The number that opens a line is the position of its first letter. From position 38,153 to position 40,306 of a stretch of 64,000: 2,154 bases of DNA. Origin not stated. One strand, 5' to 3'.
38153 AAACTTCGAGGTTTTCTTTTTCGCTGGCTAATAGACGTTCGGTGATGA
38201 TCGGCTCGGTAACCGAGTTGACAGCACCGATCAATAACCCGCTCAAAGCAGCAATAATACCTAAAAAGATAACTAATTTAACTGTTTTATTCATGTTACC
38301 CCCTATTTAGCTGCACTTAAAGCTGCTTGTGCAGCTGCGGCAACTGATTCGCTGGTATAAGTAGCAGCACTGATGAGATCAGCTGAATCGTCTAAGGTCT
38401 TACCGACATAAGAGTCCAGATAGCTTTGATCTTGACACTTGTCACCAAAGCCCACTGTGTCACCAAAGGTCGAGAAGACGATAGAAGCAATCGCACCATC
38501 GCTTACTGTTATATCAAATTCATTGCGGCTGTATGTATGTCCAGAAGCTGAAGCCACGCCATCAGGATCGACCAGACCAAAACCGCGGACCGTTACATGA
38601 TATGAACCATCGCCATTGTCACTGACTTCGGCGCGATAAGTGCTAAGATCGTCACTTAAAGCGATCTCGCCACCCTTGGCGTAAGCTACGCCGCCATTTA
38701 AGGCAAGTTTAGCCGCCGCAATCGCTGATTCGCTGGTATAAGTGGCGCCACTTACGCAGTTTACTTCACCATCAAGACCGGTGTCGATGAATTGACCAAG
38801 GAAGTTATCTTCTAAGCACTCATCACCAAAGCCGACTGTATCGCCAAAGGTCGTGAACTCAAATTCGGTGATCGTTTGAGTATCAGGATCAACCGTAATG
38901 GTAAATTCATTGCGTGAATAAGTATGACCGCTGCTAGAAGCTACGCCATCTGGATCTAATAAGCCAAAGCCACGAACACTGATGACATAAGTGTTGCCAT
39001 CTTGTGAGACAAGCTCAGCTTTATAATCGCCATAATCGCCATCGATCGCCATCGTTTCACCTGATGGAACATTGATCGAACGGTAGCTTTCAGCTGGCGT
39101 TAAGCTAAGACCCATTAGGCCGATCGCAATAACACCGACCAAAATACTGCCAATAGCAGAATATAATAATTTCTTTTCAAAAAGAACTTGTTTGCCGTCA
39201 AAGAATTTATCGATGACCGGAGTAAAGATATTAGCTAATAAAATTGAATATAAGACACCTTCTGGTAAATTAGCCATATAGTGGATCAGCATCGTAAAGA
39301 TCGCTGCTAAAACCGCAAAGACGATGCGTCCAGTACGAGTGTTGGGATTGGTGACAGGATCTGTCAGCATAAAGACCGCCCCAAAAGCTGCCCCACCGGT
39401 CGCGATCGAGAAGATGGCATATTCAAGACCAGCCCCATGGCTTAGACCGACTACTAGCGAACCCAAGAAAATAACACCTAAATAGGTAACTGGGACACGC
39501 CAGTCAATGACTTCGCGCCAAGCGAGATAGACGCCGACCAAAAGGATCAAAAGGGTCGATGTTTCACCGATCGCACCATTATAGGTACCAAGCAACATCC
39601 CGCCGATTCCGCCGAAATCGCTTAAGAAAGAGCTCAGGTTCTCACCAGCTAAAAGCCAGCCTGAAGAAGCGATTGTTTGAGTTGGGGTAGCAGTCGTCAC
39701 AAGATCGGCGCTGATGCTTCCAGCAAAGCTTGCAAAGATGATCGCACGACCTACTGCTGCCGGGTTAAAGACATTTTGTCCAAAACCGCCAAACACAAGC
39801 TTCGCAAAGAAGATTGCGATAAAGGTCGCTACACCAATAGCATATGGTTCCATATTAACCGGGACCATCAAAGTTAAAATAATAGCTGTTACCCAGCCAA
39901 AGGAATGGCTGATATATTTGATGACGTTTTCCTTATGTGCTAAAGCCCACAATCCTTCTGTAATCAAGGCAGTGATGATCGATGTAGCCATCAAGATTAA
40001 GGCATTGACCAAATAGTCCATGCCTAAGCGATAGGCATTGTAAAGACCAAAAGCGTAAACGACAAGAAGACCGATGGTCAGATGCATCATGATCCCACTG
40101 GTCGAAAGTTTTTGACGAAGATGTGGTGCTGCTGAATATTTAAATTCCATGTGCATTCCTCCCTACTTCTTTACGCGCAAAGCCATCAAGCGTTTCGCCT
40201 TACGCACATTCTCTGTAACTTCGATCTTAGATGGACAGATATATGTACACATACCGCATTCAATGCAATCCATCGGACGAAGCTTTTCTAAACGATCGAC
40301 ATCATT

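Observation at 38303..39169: RnfD fused to an extra TM helix and two tandem FMN-binding (RnfG/PplA-like) modules, next to a lipoprotein ApbE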

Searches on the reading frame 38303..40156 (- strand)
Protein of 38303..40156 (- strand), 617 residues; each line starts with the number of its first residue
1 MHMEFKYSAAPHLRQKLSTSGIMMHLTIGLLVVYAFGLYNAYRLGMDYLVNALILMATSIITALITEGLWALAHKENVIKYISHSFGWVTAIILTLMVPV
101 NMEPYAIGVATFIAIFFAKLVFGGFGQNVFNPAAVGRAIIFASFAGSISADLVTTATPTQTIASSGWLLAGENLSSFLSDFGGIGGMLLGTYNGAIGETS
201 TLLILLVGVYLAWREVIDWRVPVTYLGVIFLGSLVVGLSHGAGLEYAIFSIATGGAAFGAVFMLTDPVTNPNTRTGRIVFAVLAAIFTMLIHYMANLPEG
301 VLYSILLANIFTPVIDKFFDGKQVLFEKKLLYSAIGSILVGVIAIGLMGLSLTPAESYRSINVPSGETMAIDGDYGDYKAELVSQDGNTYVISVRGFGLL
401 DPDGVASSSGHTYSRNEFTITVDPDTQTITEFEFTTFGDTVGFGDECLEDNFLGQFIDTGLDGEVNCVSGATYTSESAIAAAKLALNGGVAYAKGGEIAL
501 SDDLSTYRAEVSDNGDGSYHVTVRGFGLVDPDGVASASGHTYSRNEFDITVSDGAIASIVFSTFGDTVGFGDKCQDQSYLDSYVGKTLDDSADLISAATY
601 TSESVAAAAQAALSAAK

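Call 3: search_protein_families(library=pfam, proteins=[window:38303-40156:-], max_evalue=0.1)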
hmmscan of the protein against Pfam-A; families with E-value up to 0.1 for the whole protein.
window:38303-40156:- (617 aa): 3 families
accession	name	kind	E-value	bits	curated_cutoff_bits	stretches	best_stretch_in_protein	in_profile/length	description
PF03116.20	NQR2_RnfD_RnfE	-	2e-74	251.1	27.7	1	8-322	3-293/296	NQR2, RnfD, RnfE family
PF04205.19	FMN_bind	-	3.4e-17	63.3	22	2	417-487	7-77/77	FMN-binding domain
PF19079.5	CFSR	-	0.079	13.6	27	0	508-533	8-28/49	Collagen-flanked surface repeat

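Call 4: search_protein_families(library=ncbifam, proteins=[window:38303-40156:-], max_evalue=0.1)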
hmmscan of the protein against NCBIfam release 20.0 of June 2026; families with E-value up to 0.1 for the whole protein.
window:38303-40156:- (617 aa): 13 families
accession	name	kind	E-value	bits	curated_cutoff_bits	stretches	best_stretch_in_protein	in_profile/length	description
TIGR01946.1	rnfD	subfamily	2e-53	181.9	207.05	2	151-320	160-321/327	RnfABCDGE type electron transport complex subunit D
NF003756.0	PRK05349.1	equivalog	3e-41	141.6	414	1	50-319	119-392/406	NADH:ubiquinone reductase (Na(+)-transporting) subunit B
NF002011.0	PRK00816.1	equivalog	8.6e-39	133.6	415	2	200-319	223-342/352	electron transport complex subunit RsxD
TIGR01937.1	nqrB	equivalog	1.2e-34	119.9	349.9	1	54-318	123-404/413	NADH:ubiquinone reductase (Na(+)-transporting) subunit B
NF041838.1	rnfD_Methano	equivalog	1.8e-31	109.6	400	2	181-317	145-278/285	Rnf electron transport complex subunit RnfD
NF002181.0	PRK01024.1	equivalog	3.4e-24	85.4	792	2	185-318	347-493/503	Na(+)-transporting NADH-quinone reductase subunit B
NF045876.1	RnfG_DVU2794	exception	2e-09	37.3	205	2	420-486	102-176/190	RnfABCDGE type electron transport complex subunit G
TIGR01938.1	nqrC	equivalog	0.0086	15.7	144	0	420-457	154-191/251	NADH:ubiquinone reductase (Na(+)-transporting) subunit C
NF003749.0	PRK05346.1-5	equivalog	0.012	14.9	255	0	420-456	157-193/261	Na(+)-translocating NADH-quinone reductase subunit C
NF003746.0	PRK05346.1-1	equivalog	0.015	14.4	337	0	420-459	158-197/264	Na(+)-translocating NADH-quinone reductase subunit C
NF003747.0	PRK05346.1-2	equivalog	0.044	13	336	0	555-591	161-197/260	Na(+)-translocating NADH-quinone reductase subunit C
TIGR04203.1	RPT_S_cricet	repeat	0.076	13.2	60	1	509-555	4-35/38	TIGR04203-type repeat-containing surface protein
NF003750.0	PRK05346.2-1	equivalog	0.098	12.2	352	0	420-508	130-219/225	Na(+)-translocating NADH-quinone reductase subunit C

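Call 7: find_homologous_proteins(query=window:38303-40156:-, max_evalue=1e-10)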
Query window:38303-40156:- (617 aa): 875 proteins with E <= 1e-10 among 8000 candidates; the best 120 are listed.
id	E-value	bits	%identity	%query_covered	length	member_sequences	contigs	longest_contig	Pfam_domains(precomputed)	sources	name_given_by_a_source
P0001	0.0e+0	1336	100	100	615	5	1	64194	PF04205.20,PF03116.21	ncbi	-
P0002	0.0e+0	1234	89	97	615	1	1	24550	PF04205.20,PF03116.21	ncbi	-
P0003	1.1e-289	980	72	98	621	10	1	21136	PF04205.20,PF03116.21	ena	-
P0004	2.8e-287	972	71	97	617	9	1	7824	PF04205.20,PF03116.21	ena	-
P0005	2.6e-286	969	71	98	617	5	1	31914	PF04205.20,PF03116.21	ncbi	-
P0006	1.5e-284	963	71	97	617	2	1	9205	PF04205.20,PF03116.21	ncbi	-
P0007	2.6e-280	949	71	97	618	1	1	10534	PF04205.20,PF03116.21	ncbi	-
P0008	8.3e-278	941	69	99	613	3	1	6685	PF04205.20,PF03116.21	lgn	-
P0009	1.6e-277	940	69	99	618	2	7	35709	PF04205.20,PF03116.21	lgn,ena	-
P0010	2.2e-276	936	68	98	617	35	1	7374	PF28316.1,PF04205.20,PF03116.21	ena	-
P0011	7.4e-269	911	67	98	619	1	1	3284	PF04205.20,PF03116.21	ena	-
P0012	4.7e-220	750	59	98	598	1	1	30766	PF04205.20,PF03116.21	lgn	-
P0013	2.1e-212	725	57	99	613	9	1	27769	PF04205.20,PF03116.21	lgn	-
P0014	6.3e-211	720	57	99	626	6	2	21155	PF04205.20,PF03116.21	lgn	-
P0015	1.8e-190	653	51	98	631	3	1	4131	PF04205.20,PF03116.21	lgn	-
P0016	1.1e-174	601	47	100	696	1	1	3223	PF04205.20,PF03116.21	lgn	-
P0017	7.4e-170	585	49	99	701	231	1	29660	PF04205.20,PF03116.21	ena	-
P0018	9.7e-170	584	49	99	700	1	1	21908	PF04205.20,PF03116.21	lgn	-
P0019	1.2e-168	581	56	77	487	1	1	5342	PF04205.20,PF03116.21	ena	-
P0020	1.6e-166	574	48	99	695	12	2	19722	PF04205.20,PF03116.21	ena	-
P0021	1.2e-164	567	45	98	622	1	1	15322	PF04205.20,PF03116.21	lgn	-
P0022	2.2e-164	566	48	99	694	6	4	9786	PF04205.20,PF03116.21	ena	-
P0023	7.8e-163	561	47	99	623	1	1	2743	PF04205.20,PF03116.21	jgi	-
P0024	2.9e-161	556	50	99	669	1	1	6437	PF04205.20,PF03116.21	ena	-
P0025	1.6e-158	547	44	99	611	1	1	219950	PF04205.20,PF03116.21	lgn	-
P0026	1.0e-154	535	54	77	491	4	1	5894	PF04205.20,PF03116.21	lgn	-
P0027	2.6e-153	530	51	79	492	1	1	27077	PF04205.20,PF03116.21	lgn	-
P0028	5.8e-150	519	54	78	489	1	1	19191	PF04205.20,PF03116.21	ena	-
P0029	3.7e-149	516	44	100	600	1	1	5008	PF04205.20,PF03116.21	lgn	-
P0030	1.1e-147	511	53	79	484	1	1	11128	PF04205.20,PF03116.21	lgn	-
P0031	6.3e-140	486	51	79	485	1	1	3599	PF04205.20,PF03116.21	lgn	-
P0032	2.4e-139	484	63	58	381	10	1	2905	PF03116.21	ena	-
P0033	2.7e-139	484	43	98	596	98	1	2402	PF04205.20,PF03116.21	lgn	-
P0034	2.8e-139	484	37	100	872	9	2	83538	PF04205.20,PF03116.21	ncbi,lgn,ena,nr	ncbi:MAG: RnfABCDGE type electron transport complex subunit D [Erysipelotrichaceae bacterium]|nr:Rnf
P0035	1.3e-138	481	62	58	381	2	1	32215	PF03116.21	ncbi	-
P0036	2.8e-138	480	41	100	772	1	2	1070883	PF04205.20,PF03116.21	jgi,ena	-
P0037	5.2e-137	476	46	77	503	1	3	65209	PF04205.20,PF03116.21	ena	-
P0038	9.2e-137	475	51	79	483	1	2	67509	PF04205.20,PF03116.21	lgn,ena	-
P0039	1.3e-136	475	51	79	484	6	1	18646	PF04205.20,PF03116.21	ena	-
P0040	6.4e-135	469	50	79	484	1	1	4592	PF04205.20,PF03116.21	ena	-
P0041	2.4e-134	467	49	79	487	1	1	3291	PF04205.20,PF03116.21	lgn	-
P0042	9.7e-134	465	50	79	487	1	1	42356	PF04205.20,PF03116.21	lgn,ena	-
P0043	1.8e-133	464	50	79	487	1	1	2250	PF04205.20,PF03116.21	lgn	-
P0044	9.4e-133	462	50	79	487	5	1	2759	PF04205.20,PF03116.21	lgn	-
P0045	1.2e-132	462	47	79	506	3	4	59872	PF04205.20,PF03116.21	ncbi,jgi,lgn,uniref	ncbi:RnfABCDGE type electron transport complex subunit D [Anaerorhabdus sp.]|jgi:Na+-translocating f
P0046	1.6e-132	461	47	79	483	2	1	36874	PF04205.20,PF03116.21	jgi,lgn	-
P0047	1.7e-132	461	46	79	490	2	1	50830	PF04205.20,PF03116.21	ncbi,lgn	ncbi:MAG: RnfABCDGE type electron transport complex subunit D [Anaerorhabdus sp.]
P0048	3.9e-131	457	56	60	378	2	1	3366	PF03116.21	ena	-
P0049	4.5e-131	457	40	99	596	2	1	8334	PF04205.20,PF03116.21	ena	-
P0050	3.8e-130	453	46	77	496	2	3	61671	PF04205.20,PF03116.21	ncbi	-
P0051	5.0e-130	453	45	79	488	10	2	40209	PF04205.20,PF03116.21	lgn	-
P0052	1.4e-129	452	47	78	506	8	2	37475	PF04205.20,PF03116.21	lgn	-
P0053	2.3e-129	451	46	77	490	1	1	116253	PF04205.20,PF03116.21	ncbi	-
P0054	2.6e-129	451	47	79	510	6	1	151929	PF04205.20,PF03116.21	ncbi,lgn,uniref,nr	ncbi:RnfABCDGE type electron transport complex subunit D [Anaerorhabdus furcosa]|uniref:FMN-binding 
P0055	2.9e-129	451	46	79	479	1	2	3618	PF04205.20,PF03116.21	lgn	-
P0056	1.3e-128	448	49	79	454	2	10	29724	PF04205.20,PF03116.21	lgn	-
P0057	4.4e-128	447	47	77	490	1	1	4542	PF04205.20,PF03116.21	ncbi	-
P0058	1.6e-127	445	44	78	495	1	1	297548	PF04205.20,PF03116.21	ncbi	ncbi:MAG: RnfABCDGE type electron transport complex subunit D [Anaerorhabdus sp.]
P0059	3.4e-127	444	45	79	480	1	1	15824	PF04205.20,PF03116.21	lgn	-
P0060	3.8e-127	444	45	79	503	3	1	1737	PF04205.20,PF03116.21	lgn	-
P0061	1.1e-126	442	47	78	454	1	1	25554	PF04205.20,PF03116.21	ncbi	-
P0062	3.5e-126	440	43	79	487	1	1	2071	PF04205.20,PF03116.21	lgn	-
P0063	3.9e-126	440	45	77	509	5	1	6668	PF04205.20,PF03116.21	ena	-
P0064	1.1e-125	439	48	79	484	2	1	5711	PF04205.20,PF03116.21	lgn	-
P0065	1.1e-125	439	46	77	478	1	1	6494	PF04205.20,PF03116.21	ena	-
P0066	2.5e-125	438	46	77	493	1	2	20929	PF04205.20,PF03116.21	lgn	-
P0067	4.2e-125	437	46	79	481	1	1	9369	PF04205.20,PF03116.21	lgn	-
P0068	9.6e-125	436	42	99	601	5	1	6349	PF04205.20,PF03116.21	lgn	-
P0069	1.5e-124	435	45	79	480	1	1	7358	PF03116.21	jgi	-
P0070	9.3e-124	432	43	79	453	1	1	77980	PF04205.20,PF03116.21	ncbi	-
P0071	1.3e-123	432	45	79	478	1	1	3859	PF04205.20,PF03116.21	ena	-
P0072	4.4e-123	430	47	78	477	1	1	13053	PF04205.20,PF03116.21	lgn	-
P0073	8.1e-123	429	47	78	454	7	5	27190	PF04205.20,PF03116.21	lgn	-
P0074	1.0e-122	429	47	78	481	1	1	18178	PF04205.20,PF03116.21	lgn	-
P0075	1.9e-122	428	45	79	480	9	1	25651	PF04205.20,PF03116.21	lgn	-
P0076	2.2e-122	428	47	78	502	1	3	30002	PF03116.21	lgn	-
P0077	2.4e-122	428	38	99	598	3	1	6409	PF04205.20,PF03116.21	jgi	jgi:Na+-translocating ferredoxin:NAD+ oxidoreductase RnfD subunit/uncharacterized protein with FMN-b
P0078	3.3e-122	427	40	99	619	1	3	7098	PF04205.20,PF03116.21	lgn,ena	-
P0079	3.3e-122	427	46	79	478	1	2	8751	PF04205.20,PF03116.21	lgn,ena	-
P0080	6.6e-122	426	44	79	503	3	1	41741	PF04205.20,PF03116.21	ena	-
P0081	7.1e-122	426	41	99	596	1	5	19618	PF04205.20,PF03116.21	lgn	-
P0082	1.7e-121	425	44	79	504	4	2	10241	PF04205.20,PF03116.21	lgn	-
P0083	2.3e-121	424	44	79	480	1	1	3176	PF04205.20,PF03116.21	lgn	-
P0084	1.2e-120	422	47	78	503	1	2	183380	PF03116.21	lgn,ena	-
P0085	1.5e-120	422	46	79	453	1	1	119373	PF04205.20,PF03116.21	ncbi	-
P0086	2.1e-120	421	45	78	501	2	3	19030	PF04205.20,PF03116.21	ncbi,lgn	-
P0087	4.6e-120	420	46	78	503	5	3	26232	PF04205.20,PF03116.21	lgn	-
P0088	4.8e-120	420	46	78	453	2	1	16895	PF04205.20,PF03116.21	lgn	-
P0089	5.3e-120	420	47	78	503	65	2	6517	PF04205.20,PF03116.21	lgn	-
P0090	6.8e-120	420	44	79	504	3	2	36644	PF04205.20,PF03116.21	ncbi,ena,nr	ncbi:MAG: RnfABCDGE type electron transport complex subunit D [Solobacterium sp.]|nr:RnfABCDGE type 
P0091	6.9e-120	420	40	99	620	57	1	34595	PF04205.20,PF03116.21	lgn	-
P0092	1.2e-119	419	47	78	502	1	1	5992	PF03116.21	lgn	-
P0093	1.3e-119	419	48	78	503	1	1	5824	PF03116.21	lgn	-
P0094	2.1e-119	418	46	78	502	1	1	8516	PF03116.21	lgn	-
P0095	2.6e-119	418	47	78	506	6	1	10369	PF03116.21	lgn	-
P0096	3.8e-119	417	44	79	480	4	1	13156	PF04205.20,PF03116.21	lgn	-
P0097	3.8e-119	417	46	78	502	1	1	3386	PF03116.21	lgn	-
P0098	4.1e-119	417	46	79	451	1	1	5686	PF04205.20,PF03116.21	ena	-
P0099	8.0e-119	416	38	100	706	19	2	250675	PF04205.20,PF03116.21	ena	-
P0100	8.9e-119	416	46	79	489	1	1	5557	PF04205.20,PF03116.21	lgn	-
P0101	9.3e-119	416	41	99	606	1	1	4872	PF04205.20,PF03116.21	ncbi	-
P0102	9.3e-119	416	45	79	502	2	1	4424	PF04205.20,PF03116.21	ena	-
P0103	1.2e-118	416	44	79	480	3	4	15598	PF04205.20,PF03116.21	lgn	-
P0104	1.2e-118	415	45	78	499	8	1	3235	PF04205.20,PF03116.21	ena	-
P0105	1.3e-118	415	55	58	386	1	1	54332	PF03116.21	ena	-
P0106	1.5e-118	415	47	79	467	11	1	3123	PF04205.20,PF03116.21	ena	-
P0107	1.5e-118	415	44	77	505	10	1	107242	PF04205.20,PF03116.21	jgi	jgi:electron transport complex protein RnfD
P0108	1.9e-118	415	45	79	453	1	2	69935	PF04205.20,PF03116.21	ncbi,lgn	-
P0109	3.3e-118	414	45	79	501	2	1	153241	PF04205.20,PF03116.21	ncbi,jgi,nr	ncbi:MAG: RnfABCDGE type electron transport complex subunit D [Erysipelotrichaceae bacterium]|jgi:Rn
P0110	4.0e-118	414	46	78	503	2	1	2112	PF04205.20,PF03116.21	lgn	-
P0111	4.6e-118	414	43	76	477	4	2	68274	PF04205.20,PF03116.21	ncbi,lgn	-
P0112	4.9e-118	413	46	78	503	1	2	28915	PF03116.21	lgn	-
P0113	6.7e-118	413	46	79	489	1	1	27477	PF04205.20,PF03116.21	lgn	-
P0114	1.4e-117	412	43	79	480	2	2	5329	PF04205.20,PF03116.21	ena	-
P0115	1.7e-117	412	45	77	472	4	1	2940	PF04205.20,PF03116.21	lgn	-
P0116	3.0e-117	411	45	78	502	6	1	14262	PF03116.21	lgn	-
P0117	7.8e-117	409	45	79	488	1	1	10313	PF04205.20,PF03116.21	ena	-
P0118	1.1e-116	409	39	99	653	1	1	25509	PF04205.20,PF03116.21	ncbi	-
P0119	1.6e-116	408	47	79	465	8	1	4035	PF04205.20,PF03116.21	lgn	-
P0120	1.6e-116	408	45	78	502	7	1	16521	PF03116.21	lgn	-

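Call 19: find_related_loci(query=A2, collection=genome_contigs, flank=10000)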
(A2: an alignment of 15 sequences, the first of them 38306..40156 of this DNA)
Query A2 (617 aa) in genome_contigs; peptide patterns used: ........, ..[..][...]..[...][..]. (x = any residue, [..] = any of these).
599 stretches matched a pattern (row limit reached: there are more); 547 encode a relative of the query (tblastn E <= 1e-3); the best 80 are kept; 80 distinct loci.
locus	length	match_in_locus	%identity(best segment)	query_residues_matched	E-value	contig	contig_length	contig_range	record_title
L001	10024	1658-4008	71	3-617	0e+0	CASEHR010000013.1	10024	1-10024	uncultured Firmicutes bacterium isolate CO.A102.metabat-bins.168 genome assembly, contig: CO.A102.metabat-bins.168.fa_k1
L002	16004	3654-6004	71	3-617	0e+0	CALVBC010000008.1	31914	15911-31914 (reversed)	MAG: uncultured Erysipelotrichaceae bacterium isolate E22__bin136 genome assembly, contig: E22__k127_7831901, whole geno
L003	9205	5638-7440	70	2-601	0e+0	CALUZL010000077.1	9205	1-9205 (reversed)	MAG: uncultured Erysipelotrichaceae bacterium isolate E27__bin313 genome assembly, contig: E27__k127_2731461, whole geno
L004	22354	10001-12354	69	3-617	0e+0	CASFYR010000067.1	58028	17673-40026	uncultured Firmicutes bacterium isolate Batch3_idba_bin.1061 genome assembly, contig: Batch3_idba_bin.1061.fa_k87_207017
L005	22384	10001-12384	72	2-614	0e+0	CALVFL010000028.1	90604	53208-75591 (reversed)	MAG: uncultured Erysipelotrichaceae bacterium isolate E08__bin134 genome assembly, contig: E08__k127_2312533, whole geno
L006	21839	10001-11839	57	2-615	0e+0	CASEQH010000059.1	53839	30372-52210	uncultured Firmicutes bacterium isolate CO.O62.metabat-bins.399 genome assembly, contig: CO.O62.metabat-bins.399.fa_k141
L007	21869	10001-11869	57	1-614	0e+0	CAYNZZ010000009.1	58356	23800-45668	MAG TPA_asm: uncultured Erysipelotrichaceae bacterium isolate SRP287540_co1_245 genome assembly, contig: NODE_454_length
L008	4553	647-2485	56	2-615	0e+0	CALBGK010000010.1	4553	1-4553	MAG TPA_asm: uncultured Erysipelotrichaceae bacterium isolate ERR318676_bin.97_CONCOCT_v1.1_MAG genome assembly, contig:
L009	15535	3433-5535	49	1-616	3e-164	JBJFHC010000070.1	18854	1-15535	MAG: Erysipelotrichaceae bacterium isolate PUUB45_bin.007 NODE_1833_length_18854_cov_6.656577, whole genome shotgun sequ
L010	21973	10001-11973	54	2-616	3e-156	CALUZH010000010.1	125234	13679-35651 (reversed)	MAG: uncultured Erysipelotrichaceae bacterium isolate E19__bin175 genome assembly, contig: E19__k127_1170935, whole geno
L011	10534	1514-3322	71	2-601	0e+0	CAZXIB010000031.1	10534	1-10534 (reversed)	MAG TPA_asm: uncultured Thomasclavelia sp. isolate SRP141132_co7_306 genome assembly, contig: NODE_5741_length_10534_cov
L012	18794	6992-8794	70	2-601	0e+0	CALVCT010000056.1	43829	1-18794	MAG: uncultured Erysipelotrichaceae bacterium isolate E21__bin185 genome assembly, contig: E21__k127_9054891, whole geno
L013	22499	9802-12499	43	5-605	1e-144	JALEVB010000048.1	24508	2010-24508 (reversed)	MAG: Erysipelotrichaceae bacterium isolate SUG362 k141_9174168, whole genome shotgun sequence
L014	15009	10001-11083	62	2-362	6e-144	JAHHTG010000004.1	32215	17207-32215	MAG: Thomasclavelia sp. isolate MAG076 MAG076_4, whole genome shotgun sequence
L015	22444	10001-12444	47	3-615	2e-140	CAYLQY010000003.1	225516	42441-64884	MAG TPA_asm: uncultured Erysipelotrichaceae bacterium isolate SRP242652_co2_199 genome assembly, contig: NODE_42_length_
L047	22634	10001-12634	38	3-617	2e-119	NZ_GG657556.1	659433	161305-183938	Holdemania filiformis DSM 12042 Scfld5, whole genome shotgun sequence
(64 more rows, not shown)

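Call 20: find_encoding_contigs(protein=P0001, flank=2000, max_places=3)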
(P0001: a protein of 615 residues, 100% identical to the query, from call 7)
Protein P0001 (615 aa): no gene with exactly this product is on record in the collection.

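Call 35: search_solved_structures(query=window:38306-40156:-, max_evalue=0.01, show_alignments=1)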
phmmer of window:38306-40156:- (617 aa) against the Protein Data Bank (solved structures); distinct sequences matched with E-value up to 0.01: 6.
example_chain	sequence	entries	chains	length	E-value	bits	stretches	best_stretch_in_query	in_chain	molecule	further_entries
7zc6_D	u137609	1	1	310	2.2e-44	155.3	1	6-319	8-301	RnfD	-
9eri_D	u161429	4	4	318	5.6e-40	140.8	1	5-319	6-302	Na(+)-translocating ferredoxin:NAD(+) oxidoreductase complex subunit D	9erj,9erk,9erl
8ahx_D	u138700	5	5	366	2.2e-26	95.9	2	141-319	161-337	Ion-translocating oxidoreductase complex subunit D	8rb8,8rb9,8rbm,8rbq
7xk3_B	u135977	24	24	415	9.6e-25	90.4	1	61-318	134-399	Na(+)-translocating NADH-quinone reductase subunit B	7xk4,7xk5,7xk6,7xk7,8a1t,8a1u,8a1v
9ud3_B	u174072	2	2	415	1.2e-24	90.1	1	61-318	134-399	Na(+)-translocating NADH-quinone reductase subunit B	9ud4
9lrr_B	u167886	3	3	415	2.5e-24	89.1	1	55-318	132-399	Na(+)-translocating NADH-quinone reductase subunit B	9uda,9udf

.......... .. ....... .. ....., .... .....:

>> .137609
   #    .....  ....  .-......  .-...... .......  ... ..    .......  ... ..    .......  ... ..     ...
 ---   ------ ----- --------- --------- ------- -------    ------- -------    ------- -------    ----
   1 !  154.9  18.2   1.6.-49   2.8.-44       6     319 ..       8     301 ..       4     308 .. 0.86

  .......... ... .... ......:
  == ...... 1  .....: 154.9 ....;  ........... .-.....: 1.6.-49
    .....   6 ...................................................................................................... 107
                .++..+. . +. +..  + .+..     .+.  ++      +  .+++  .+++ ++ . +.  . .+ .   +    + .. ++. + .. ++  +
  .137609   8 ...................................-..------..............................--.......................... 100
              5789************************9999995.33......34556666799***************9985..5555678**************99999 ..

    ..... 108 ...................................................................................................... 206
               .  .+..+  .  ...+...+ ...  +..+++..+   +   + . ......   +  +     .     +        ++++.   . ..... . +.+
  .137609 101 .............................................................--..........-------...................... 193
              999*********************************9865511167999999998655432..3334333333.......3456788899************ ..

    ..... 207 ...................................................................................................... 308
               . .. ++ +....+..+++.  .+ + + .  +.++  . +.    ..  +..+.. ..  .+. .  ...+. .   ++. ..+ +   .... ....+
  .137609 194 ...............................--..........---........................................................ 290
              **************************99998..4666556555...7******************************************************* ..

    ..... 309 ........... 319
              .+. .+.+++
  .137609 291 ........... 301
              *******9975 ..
